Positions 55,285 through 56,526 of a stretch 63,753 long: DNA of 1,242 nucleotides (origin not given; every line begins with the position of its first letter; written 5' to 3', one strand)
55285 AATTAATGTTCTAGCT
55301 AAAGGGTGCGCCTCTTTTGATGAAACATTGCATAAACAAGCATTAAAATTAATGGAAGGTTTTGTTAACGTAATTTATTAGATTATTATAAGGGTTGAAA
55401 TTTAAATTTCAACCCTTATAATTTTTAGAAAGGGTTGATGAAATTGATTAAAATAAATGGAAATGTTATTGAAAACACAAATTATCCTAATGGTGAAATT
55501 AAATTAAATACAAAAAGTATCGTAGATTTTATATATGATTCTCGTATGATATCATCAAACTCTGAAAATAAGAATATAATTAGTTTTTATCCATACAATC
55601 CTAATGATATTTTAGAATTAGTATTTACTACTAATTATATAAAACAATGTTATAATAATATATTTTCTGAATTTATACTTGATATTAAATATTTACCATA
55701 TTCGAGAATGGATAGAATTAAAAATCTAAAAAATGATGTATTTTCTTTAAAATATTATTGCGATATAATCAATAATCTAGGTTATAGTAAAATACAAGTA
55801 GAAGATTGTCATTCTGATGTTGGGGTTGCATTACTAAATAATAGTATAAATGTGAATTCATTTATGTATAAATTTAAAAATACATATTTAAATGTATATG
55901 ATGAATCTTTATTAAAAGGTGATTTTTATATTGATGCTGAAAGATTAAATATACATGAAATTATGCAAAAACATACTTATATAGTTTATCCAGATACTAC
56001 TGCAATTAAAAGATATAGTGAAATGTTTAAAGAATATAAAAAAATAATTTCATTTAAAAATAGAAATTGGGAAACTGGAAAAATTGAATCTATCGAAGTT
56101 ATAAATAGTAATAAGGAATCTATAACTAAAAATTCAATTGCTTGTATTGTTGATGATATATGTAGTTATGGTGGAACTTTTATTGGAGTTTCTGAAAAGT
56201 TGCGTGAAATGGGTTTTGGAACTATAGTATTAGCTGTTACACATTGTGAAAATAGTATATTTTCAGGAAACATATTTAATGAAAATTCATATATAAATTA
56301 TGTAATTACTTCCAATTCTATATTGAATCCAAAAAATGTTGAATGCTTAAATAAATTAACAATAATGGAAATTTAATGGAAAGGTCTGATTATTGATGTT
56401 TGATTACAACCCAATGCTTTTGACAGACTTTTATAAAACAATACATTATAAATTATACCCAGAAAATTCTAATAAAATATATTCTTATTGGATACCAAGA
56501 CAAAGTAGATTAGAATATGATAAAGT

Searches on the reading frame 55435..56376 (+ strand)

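Call 62: search_protein_families(library=pfam, proteins=[window:55435-56376:+], max_evalue=0.00001)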
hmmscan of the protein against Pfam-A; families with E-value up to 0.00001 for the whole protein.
window:55435-56376:+ (313 aa): 0 families

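Call 73: search_protein_families(library=padloc, proteins=[window:55435-56376:+], max_evalue=0.001)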
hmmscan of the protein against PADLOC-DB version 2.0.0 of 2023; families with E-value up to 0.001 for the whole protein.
window:55435-56376:+ (313 aa): 1 family
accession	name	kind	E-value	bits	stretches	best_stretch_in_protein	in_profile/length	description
PDLC03962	ShosT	-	0.00011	20.1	1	102-267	47-206/237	-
